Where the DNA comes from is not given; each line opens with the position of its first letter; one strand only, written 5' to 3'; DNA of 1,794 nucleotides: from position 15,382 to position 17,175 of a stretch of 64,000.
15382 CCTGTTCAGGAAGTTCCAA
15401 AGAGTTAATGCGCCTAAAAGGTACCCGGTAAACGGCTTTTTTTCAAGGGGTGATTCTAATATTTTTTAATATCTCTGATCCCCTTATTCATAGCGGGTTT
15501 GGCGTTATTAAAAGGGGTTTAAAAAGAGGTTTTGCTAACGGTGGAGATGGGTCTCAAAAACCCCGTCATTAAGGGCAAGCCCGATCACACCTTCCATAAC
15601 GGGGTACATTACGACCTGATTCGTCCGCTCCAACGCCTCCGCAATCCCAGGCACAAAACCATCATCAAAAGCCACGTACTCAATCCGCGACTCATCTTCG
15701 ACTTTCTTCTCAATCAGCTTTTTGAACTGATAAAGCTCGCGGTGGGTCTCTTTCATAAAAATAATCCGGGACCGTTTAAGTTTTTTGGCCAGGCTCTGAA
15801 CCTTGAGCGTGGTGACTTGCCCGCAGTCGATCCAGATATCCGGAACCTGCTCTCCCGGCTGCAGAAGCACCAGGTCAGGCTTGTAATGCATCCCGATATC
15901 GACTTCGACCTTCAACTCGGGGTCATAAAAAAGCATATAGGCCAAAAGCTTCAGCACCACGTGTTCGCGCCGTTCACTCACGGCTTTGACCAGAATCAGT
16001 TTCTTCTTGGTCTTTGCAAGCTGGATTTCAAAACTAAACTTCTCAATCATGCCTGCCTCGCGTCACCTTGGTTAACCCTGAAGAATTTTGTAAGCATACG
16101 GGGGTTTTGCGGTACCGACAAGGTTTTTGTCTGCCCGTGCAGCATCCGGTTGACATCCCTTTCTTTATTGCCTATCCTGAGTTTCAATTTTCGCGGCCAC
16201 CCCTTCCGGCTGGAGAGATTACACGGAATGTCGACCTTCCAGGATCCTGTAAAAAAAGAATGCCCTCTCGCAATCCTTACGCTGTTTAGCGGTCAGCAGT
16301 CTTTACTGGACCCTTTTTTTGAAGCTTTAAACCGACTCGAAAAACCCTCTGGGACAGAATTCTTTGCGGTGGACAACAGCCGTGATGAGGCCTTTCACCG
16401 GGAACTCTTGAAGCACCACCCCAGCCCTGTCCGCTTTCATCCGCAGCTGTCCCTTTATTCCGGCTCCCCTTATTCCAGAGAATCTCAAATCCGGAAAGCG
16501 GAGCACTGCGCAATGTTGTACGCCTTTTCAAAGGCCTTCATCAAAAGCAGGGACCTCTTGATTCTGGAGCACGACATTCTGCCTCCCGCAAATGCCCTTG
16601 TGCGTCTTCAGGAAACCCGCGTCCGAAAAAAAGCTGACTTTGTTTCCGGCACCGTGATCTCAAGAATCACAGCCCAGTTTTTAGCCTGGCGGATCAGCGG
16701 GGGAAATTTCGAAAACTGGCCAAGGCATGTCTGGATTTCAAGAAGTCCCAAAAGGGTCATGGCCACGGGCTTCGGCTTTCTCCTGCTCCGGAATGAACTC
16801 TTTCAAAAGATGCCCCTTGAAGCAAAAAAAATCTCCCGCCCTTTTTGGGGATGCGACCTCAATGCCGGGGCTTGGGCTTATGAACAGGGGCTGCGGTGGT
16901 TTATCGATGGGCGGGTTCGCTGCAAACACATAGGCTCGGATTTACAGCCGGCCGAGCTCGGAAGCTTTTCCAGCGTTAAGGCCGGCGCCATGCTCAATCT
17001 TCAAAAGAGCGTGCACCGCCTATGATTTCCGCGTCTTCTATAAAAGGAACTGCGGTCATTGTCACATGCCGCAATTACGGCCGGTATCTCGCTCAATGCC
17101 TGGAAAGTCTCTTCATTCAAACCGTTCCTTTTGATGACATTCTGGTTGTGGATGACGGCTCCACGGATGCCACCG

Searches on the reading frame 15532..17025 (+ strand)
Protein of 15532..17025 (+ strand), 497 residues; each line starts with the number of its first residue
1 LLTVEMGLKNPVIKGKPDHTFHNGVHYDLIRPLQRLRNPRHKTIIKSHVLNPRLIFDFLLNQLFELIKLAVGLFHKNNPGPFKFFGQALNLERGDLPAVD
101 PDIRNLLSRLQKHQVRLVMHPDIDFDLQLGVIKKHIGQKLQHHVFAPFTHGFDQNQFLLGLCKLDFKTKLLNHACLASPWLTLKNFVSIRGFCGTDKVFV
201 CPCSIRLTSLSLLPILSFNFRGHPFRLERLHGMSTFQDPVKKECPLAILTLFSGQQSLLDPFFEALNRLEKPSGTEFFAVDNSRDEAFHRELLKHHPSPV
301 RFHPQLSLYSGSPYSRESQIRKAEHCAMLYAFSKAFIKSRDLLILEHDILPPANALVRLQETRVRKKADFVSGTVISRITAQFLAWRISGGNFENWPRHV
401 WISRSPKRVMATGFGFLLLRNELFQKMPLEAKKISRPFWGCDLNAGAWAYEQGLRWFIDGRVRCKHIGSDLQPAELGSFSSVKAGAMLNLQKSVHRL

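Call 36: search_protein_families(library=pfam, proteins=[window:15532-17025:+], max_evalue=0.01)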
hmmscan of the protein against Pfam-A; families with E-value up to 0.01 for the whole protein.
window:15532-17025:+ (497 aa): 0 families
